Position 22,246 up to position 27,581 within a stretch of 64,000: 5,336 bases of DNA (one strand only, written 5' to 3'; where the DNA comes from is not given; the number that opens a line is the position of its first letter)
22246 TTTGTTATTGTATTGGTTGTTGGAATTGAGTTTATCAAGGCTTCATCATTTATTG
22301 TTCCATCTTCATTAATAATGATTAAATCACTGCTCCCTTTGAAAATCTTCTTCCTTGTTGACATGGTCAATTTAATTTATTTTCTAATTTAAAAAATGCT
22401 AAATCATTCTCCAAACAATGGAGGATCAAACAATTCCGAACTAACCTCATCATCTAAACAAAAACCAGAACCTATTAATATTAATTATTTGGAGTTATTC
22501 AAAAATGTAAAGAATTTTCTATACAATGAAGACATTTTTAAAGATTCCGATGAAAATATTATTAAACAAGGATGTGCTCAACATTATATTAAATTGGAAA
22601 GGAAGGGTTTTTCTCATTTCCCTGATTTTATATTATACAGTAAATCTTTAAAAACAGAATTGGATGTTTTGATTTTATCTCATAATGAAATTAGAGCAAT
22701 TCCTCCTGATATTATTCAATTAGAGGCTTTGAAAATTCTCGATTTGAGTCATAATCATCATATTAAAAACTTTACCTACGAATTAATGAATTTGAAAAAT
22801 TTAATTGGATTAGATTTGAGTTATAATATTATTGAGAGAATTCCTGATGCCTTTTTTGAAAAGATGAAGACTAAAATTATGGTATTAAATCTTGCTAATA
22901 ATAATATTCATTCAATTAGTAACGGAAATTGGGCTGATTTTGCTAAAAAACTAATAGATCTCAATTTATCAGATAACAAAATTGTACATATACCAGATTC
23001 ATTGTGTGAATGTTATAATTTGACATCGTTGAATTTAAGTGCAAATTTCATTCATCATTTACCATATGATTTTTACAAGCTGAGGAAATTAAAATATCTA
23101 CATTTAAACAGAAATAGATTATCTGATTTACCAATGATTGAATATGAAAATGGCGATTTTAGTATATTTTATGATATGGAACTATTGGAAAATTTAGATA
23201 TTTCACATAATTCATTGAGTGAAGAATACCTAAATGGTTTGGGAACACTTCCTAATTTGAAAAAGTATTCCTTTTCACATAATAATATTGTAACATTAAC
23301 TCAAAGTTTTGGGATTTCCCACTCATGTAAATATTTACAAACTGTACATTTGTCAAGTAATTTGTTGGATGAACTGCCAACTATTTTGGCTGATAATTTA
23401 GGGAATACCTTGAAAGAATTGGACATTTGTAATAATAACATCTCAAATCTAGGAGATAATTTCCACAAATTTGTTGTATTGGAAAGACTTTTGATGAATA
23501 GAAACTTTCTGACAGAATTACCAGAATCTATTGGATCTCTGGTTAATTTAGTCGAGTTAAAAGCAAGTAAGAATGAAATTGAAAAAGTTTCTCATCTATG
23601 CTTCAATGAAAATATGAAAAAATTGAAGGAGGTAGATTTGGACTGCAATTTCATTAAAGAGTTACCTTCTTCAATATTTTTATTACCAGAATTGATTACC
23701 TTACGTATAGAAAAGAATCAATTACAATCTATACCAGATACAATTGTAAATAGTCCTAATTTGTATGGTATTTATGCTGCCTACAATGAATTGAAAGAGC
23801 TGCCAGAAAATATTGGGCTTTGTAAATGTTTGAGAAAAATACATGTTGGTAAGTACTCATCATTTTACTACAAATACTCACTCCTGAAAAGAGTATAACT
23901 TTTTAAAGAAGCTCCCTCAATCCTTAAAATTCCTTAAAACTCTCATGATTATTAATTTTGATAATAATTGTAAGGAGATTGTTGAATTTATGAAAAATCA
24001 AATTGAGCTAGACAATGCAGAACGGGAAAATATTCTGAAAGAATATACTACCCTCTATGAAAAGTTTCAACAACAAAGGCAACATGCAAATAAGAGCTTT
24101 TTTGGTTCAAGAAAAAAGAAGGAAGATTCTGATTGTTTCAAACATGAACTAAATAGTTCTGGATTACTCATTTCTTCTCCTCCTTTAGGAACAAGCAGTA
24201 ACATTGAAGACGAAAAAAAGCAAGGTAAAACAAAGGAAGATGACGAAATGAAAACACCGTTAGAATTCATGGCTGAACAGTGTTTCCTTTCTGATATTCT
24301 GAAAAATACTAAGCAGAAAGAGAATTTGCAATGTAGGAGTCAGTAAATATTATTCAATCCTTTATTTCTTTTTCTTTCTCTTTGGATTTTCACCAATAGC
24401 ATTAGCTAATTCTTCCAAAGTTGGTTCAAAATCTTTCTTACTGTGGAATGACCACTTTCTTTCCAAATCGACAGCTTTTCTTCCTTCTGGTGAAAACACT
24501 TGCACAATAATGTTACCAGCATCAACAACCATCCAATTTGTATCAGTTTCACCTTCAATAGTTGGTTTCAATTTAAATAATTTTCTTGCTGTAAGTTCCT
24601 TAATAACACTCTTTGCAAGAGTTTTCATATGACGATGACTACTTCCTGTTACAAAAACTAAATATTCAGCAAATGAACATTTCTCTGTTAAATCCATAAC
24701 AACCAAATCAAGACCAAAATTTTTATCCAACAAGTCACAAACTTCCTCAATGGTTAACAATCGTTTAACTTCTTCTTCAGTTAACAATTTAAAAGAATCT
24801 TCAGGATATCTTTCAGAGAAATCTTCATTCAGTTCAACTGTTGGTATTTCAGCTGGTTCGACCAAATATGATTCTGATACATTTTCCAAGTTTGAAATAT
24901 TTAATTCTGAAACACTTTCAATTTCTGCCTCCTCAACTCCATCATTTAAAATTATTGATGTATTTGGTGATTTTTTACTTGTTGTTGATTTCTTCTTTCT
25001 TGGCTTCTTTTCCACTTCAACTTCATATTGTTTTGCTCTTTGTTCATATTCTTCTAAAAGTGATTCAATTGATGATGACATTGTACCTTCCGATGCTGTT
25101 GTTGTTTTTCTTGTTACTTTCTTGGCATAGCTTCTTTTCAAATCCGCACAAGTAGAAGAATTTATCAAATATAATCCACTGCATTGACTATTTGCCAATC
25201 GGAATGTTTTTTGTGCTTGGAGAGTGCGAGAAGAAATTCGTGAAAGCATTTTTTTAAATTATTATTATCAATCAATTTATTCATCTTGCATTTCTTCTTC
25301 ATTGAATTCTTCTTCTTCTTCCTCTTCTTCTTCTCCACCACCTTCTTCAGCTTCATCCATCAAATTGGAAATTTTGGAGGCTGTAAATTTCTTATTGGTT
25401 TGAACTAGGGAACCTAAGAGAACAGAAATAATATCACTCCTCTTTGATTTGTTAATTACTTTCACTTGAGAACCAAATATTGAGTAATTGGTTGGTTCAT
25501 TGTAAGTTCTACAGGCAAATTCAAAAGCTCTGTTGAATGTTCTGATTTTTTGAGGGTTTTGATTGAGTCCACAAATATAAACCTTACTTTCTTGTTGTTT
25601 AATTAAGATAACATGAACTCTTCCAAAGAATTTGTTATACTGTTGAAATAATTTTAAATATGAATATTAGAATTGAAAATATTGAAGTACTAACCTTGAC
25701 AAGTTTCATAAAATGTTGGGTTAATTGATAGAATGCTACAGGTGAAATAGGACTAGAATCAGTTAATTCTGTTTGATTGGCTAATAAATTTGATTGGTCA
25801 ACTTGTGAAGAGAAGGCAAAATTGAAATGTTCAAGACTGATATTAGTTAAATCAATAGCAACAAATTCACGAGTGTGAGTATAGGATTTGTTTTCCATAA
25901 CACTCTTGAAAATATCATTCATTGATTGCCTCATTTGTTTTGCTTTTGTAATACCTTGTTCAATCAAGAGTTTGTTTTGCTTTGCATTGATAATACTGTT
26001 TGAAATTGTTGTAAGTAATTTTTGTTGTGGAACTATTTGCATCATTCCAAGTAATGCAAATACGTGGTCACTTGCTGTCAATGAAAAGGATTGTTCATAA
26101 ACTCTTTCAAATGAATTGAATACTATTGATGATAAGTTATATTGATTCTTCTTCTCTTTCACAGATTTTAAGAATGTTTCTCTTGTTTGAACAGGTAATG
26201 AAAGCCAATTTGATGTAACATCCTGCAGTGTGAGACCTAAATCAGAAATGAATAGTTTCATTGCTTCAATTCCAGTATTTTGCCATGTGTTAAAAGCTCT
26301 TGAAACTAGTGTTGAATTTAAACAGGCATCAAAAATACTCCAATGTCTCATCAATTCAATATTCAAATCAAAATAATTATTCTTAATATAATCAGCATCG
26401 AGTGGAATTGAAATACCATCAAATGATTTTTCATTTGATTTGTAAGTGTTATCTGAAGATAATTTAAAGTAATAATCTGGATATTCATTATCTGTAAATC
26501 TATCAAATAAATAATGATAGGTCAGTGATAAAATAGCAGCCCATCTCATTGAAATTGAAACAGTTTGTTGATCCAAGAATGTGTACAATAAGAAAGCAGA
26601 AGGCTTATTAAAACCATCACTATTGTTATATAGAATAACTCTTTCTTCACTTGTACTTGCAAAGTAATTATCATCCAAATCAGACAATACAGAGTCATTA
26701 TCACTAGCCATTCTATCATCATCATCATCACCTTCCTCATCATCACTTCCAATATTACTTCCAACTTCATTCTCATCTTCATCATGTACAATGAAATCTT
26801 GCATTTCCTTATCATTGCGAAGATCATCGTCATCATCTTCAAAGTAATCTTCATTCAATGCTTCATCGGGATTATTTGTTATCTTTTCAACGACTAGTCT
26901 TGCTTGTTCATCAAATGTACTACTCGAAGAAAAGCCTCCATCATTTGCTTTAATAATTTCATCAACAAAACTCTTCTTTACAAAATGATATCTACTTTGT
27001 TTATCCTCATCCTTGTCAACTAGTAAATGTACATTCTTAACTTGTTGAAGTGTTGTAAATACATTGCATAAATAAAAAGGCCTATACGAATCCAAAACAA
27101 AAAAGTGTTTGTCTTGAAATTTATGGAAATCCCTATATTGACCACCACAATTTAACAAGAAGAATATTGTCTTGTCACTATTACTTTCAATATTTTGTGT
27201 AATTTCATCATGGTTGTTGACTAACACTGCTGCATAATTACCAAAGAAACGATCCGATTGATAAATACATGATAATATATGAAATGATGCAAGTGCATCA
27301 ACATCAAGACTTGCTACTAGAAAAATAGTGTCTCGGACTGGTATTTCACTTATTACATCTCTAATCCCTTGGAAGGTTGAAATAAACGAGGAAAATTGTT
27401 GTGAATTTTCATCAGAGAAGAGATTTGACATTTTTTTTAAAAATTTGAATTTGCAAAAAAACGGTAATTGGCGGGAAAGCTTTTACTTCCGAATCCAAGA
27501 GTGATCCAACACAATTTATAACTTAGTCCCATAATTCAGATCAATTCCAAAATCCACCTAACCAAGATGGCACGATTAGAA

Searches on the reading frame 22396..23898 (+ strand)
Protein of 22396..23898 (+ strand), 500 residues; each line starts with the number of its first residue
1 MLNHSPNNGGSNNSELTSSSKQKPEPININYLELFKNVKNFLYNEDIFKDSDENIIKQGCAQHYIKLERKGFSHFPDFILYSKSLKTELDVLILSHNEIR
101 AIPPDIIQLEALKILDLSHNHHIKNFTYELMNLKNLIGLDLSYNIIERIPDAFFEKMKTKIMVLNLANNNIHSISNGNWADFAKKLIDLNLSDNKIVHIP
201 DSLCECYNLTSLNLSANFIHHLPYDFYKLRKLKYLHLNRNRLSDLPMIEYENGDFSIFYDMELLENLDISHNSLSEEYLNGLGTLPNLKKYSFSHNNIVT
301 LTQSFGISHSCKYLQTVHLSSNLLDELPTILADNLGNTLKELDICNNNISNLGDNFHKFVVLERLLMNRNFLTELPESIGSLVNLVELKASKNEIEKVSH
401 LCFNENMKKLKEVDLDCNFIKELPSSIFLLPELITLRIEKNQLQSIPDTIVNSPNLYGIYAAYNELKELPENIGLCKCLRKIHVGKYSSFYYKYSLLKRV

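Call 26: search_protein_families(library=pfam, proteins=[window:22396-23898:+], max_evalue=0.00001)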
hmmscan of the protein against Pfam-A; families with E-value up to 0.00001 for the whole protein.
window:22396-23898:+ (500 aa): 6 families
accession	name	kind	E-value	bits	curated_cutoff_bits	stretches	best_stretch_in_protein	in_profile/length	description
PF13855.12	LRR_8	-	7.6e-40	134.9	27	3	186-242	3-61/61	Leucine rich repeat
PF12799.13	LRR_4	-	7.8e-29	99.5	27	1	87-126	1-39/44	Leucine Rich repeats (2 copies)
PF23598.1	LRR_14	-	2.3e-21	76.4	40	1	185-292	48-145/353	Leucine-rich repeat region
PF00560.39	LRR_1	-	3.3e-15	53.4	20.6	0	186-206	2-23/23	Leucine Rich Repeat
PF23286.1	LRR_13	-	2.8e-06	27.6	30.1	0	98-246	38-193/210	Disease resistance protein RPS4B-like, leucine-rich repeats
PF23211.1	LRR_LRWD1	-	3.1e-06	27.4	28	0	406-472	40-104/190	Leucine-rich repeat and WD repeat-containing protein 1, LRR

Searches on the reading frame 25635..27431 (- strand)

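Call 26: search_protein_families(library=pfam, proteins=[window:25635-27431:-], max_evalue=0.00001)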
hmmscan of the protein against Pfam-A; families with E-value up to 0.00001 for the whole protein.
window:25635-27431:- (598 aa): 1 family
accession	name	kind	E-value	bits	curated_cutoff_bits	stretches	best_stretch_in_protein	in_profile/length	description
PF02724.19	CDC45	-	9e-45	153.5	34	1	36-488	2-424/624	CDC45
